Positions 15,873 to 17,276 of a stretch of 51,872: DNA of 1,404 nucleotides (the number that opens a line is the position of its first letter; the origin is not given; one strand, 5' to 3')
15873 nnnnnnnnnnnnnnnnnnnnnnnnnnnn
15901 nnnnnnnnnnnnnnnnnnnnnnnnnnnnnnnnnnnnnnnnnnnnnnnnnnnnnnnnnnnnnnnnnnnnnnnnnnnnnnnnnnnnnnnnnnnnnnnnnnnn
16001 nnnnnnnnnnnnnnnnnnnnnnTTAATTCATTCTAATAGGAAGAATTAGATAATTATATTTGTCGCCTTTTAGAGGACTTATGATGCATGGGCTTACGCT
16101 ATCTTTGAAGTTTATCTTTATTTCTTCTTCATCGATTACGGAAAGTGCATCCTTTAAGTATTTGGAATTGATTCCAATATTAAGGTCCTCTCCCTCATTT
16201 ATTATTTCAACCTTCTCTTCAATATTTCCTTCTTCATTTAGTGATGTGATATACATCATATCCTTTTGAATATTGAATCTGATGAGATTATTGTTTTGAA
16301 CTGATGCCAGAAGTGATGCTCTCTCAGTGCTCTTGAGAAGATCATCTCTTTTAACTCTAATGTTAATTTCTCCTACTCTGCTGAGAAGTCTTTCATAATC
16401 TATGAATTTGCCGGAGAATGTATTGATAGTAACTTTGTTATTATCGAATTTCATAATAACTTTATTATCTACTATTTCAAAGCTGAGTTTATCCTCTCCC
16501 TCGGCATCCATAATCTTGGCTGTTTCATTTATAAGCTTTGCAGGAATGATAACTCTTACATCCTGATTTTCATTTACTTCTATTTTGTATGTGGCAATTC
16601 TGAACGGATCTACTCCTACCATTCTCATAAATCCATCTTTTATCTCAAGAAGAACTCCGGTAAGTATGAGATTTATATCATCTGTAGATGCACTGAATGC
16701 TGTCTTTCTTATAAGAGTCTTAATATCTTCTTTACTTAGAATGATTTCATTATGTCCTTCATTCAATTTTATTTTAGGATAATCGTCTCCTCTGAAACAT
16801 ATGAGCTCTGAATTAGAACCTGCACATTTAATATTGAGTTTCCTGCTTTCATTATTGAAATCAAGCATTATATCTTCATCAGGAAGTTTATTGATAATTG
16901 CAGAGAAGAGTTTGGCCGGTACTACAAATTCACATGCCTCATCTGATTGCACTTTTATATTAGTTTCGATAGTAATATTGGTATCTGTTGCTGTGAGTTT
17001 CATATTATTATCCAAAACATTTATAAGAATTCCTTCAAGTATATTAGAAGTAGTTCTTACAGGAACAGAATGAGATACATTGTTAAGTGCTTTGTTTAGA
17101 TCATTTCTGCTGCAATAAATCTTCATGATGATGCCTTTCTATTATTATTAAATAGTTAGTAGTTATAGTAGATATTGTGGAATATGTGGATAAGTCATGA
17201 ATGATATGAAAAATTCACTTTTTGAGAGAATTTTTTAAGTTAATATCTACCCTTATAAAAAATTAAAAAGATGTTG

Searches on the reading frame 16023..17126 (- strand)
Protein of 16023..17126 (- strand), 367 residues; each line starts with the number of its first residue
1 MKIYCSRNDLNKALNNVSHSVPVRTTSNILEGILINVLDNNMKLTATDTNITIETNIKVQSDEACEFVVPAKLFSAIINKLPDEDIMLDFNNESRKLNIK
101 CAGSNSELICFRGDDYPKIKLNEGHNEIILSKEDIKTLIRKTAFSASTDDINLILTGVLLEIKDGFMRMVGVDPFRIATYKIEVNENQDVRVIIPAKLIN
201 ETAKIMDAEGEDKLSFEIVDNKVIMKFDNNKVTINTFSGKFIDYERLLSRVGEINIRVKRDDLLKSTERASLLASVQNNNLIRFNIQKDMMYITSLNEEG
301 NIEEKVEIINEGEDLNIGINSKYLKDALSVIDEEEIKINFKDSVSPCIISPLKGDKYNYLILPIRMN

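Call 7: search_protein_families(library=pfam, proteins=[window:16023-17126:-])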
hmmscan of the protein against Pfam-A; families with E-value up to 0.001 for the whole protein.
window:16023-17126:- (367 aa): 3 families
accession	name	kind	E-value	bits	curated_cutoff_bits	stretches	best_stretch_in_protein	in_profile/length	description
PF00712.24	DNA_pol3_beta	-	4e-35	121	24.4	3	1-119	1-119/120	DNA polymerase III beta subunit, N-terminal domain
PF02767.21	DNA_pol3_beta_2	-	7.7e-29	100.8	27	2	130-241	2-114/116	DNA polymerase III beta subunit, central domain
PF02768.20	DNA_pol3_beta_3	-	1.8e-22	79.8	27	1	251-365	7-121/121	DNA polymerase III beta subunit, C-terminal domain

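Call 9: find_encoding_contigs(protein=window:16023-17126:-, flank=10000, max_places=10)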
Protein window:16023-17126:- (367 aa): 5 contigs read that carry it; 4 places shown.
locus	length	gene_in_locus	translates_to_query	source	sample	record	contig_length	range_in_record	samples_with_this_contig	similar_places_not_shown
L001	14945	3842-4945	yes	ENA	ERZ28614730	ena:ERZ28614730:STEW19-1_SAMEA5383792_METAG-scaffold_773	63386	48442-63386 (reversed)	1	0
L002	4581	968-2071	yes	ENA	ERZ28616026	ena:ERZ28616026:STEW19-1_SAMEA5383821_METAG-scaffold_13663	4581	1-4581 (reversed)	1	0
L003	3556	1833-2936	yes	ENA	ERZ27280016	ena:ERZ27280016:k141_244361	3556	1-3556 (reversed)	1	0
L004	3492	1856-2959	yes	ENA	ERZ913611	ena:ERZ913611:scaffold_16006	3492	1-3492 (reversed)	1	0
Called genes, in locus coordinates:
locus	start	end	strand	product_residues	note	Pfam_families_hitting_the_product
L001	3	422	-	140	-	?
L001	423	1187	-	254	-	PF02096:60KD_IMP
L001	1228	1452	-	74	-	PF01809:YidD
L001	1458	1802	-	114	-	PF00825:Ribonuclease_P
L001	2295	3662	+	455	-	PF11638:DnaA_N, PF13173:AAA_14 (faint), PF01637:ATPase_2 (faint), PF00308:Bac_DnaA, PF01695:IstB_IS21, PF08299:Bac_DnaA_C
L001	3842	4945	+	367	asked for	PF00712:DNA_pol3_beta, PF02767:DNA_pol3_beta_2 (weak), PF00712:DNA_pol3_beta (weak), PF02767:DNA_pol3_beta_2, PF02768:DNA_pol3_beta_3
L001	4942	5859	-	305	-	PF04227:Indigoidine_A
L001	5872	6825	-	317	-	PF00294:PfkB, PF08543:Phos_pyr_kin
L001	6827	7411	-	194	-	PF00265:TK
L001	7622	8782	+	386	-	PF02608:Bmp, PF13407:Peripla_BP_4 (weak)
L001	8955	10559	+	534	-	PF00005:ABC_tran, PF13304:AAA_21 (faint), PF00005:ABC_tran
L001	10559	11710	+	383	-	PF02653:BPD_transp_2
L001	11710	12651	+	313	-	PF02653:BPD_transp_2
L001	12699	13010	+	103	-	PF04014:MazE_antitoxin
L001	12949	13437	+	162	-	PF01850:PIN, PF13470:PIN_3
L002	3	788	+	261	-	?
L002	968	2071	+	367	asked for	PF00712:DNA_pol3_beta, PF02767:DNA_pol3_beta_2 (weak), PF00712:DNA_pol3_beta (weak), PF02767:DNA_pol3_beta_2, PF02768:DNA_pol3_beta_3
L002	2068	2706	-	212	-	-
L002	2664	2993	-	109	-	-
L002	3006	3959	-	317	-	PF00294:PfkB, PF08543:Phos_pyr_kin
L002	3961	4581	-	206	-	?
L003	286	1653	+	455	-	PF11638:DnaA_N, PF13173:AAA_14 (faint), PF01637:ATPase_2 (faint), PF00308:Bac_DnaA, PF01695:IstB_IS21, PF08299:Bac_DnaA_C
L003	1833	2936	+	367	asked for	PF00712:DNA_pol3_beta, PF02767:DNA_pol3_beta_2 (weak), PF00712:DNA_pol3_beta (weak), PF02767:DNA_pol3_beta_2, PF02768:DNA_pol3_beta_3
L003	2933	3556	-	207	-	?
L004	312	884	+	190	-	PF11638:DnaA_N, PF00308:Bac_DnaA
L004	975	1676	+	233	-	PF00308:Bac_DnaA, PF08299:Bac_DnaA_C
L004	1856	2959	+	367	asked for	PF00712:DNA_pol3_beta, PF02767:DNA_pol3_beta_2 (weak), PF00712:DNA_pol3_beta (weak), PF02767:DNA_pol3_beta_2, PF02768:DNA_pol3_beta_3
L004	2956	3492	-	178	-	?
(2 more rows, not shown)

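Call 25: find_homologous_proteins(query=window:16023-17126:-)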
Query window:16023-17126:- (367 aa): 585 proteins with E <= 0.001 among 4216 candidates; the best 120 are listed.
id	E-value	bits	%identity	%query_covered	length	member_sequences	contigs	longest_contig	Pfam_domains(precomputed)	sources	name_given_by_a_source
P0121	3.3e-229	778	100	100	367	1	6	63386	PF00712.25,PF02768.21,PF02767.22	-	-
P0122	1.3e-226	769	99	100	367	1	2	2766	PF00712.25,PF02768.21,PF02767.22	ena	-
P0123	2.1e-226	769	99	100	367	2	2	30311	PF00712.25,PF02768.21,PF02767.22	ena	-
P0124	6.6e-226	767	99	100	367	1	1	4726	PF00712.25,PF02768.21,PF02767.22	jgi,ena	-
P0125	8.5e-226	767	99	100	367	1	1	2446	PF00712.25,PF02768.21,PF02767.22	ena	-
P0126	1.2e-212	723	92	100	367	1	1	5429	PF00712.25,PF02768.21,PF02767.22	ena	-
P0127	2.2e-208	709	91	100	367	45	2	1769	PF00712.25,PF02768.21,PF02767.22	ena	-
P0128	1.4e-207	707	91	100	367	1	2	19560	PF00712.25,PF02768.21,PF02767.22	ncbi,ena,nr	ncbi:MAG: DNA polymerase III subunit beta [Mogibacterium sp.]|nr:DNA polymerase III subunit beta [Mo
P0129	3.2e-207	705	91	100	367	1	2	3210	PF00712.25,PF02768.21,PF02767.22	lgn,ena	-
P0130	3.8e-207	705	91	100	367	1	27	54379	PF00712.25,PF02768.21,PF02767.22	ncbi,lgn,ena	-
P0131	1.3e-206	704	89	100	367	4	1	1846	PF00712.25,PF02768.21,PF02767.22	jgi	jgi:DNA polymerase-3 subunit beta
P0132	1.9e-206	703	89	100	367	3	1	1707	PF00712.25,PF02768.21,PF02767.22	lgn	-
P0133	5.5e-206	701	90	100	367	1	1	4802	PF00712.25,PF02768.21,PF02767.22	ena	-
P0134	1.1e-205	700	90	100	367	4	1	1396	PF00712.25,PF02768.21,PF02767.22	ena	-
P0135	1.1e-205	700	90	100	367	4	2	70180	PF00712.25,PF02768.21,PF02767.22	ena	-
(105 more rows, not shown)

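Call 27: find_encoding_contigs(protein=P0123, flank=10000, max_places=3)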
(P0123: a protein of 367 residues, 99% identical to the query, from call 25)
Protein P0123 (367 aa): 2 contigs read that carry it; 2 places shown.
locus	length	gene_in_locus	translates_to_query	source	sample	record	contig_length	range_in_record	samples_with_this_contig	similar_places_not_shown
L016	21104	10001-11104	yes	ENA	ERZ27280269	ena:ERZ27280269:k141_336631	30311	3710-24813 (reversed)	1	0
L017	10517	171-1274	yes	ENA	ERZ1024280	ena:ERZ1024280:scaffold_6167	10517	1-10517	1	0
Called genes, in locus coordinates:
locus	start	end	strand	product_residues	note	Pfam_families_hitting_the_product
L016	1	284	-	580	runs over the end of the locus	PF01979:Amidohydro_1, PF07969:Amidohydro_3 (weak), PF13382:Adenine_deam_C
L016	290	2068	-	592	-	PF07969:Amidohydro_3 (faint), PF01979:Amidohydro_1, PF13382:Adenine_deam_C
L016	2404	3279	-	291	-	PF03881:Fructosamin_kin, PF01636:APH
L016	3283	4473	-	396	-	PF02463:SMC_N, PF13175:AAA_15, PF13476:AAA_23, PF13304:AAA_21 (faint)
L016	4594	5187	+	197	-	-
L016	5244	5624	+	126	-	PF16146:DUF4854 (weak)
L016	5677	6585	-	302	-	PF14804:Jag_N, PF13083:KH_KhpA-B, PF01424:R3H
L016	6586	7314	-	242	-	PF02096:60KD_IMP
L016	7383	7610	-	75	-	PF01809:YidD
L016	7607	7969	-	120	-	PF00825:Ribonuclease_P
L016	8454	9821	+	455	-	PF11638:DnaA_N, PF13173:AAA_14 (faint), PF01637:ATPase_2 (faint), PF00308:Bac_DnaA, PF01695:IstB_IS21, PF08299:Bac_DnaA_C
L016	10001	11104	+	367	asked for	PF00712:DNA_pol3_beta, PF02767:DNA_pol3_beta_2 (weak), PF00712:DNA_pol3_beta (weak), PF02767:DNA_pol3_beta_2, PF02768:DNA_pol3_beta_3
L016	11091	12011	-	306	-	PF04227:Indigoidine_A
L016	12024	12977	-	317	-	PF00294:PfkB, PF08543:Phos_pyr_kin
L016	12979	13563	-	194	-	PF00265:TK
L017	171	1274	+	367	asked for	PF00712:DNA_pol3_beta, PF02767:DNA_pol3_beta_2 (weak), PF00712:DNA_pol3_beta (weak), PF02767:DNA_pol3_beta_2, PF02768:DNA_pol3_beta_3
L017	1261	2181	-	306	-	PF04227:Indigoidine_A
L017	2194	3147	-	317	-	PF00294:PfkB, PF08543:Phos_pyr_kin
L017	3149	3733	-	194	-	PF00265:TK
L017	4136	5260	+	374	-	PF02608:Bmp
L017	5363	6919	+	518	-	PF00005:ABC_tran, PF13304:AAA_21 (faint), PF00005:ABC_tran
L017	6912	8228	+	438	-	PF02653:BPD_transp_2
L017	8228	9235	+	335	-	PF02653:BPD_transp_2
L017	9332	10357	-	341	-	PF01408:GFO_IDH_MocA, PF02894:GFO_IDH_MocA_C, PF22725:GFO_IDH_MocA_C3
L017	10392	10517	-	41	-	?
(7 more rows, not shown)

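Call 65: search_dna_similar(query=window:16023-17126:-, collection=phages, mode=protein, max_rows=8)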
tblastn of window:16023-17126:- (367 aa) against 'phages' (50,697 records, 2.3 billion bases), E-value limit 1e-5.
Records with a match: 101; places in all: 101; records where one place covers at least 80% of the query: 79.
Best place of each record, by identity: <60% 101.
By first word of the organism name: Arthrobacter 37; Bacteriophage 22; Mycobacterium 14; Listeria 4; Rhizobium 3; Thermus 3; Staphylococcus 2; Salmonella 2; Campylobacter 2; Enterococcus 2; and 6 more.
By host as written in the record: - 27; Arthrobacter sp. ATCC 21022 18; Arthrobacter globiformis B-2979 8; Arthrobacter globiformis NRRL B-2979 SEA 8; Listeria monocytogenes 4; Arthrobacter globiformis NRRL B-2979 3; Staphylococcus aureus 2; Homo sapiens 2; and 24 more.
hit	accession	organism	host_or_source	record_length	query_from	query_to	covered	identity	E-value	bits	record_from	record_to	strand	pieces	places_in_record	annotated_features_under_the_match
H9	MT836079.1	Bacteriophage sp.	human fecal samples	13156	1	364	99%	35.1%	2e-58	209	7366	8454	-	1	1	record has no annotation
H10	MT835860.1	Bacteriophage sp.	human fecal samples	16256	1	367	100%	34.2%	9e-57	205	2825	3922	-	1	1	record has no annotation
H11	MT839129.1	Bacteriophage sp.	human fecal samples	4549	1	367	100%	34.0%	8e-56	202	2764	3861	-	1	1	record has no annotation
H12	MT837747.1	Bacteriophage sp.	human fecal samples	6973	1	361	98%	33.7%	2e-52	192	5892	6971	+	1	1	record has no annotation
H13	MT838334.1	Bacteriophage sp.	human fecal samples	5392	1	367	100%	32.6%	1e-53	196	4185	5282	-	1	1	record has no annotation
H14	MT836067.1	Bacteriophage sp.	human fecal samples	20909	1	367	100%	32.6%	1e-50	187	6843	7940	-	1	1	record has no annotation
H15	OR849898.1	Staphylococcus phage SA 1298 Kay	Staphylococcus aureus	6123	1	365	99%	31.7%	4e-41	159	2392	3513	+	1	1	record has no annotation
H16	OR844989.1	Staphylococcus phage SA 1306 Kay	Staphylococcus aureus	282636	1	365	99%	31.7%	5e-41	159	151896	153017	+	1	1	record has no annotation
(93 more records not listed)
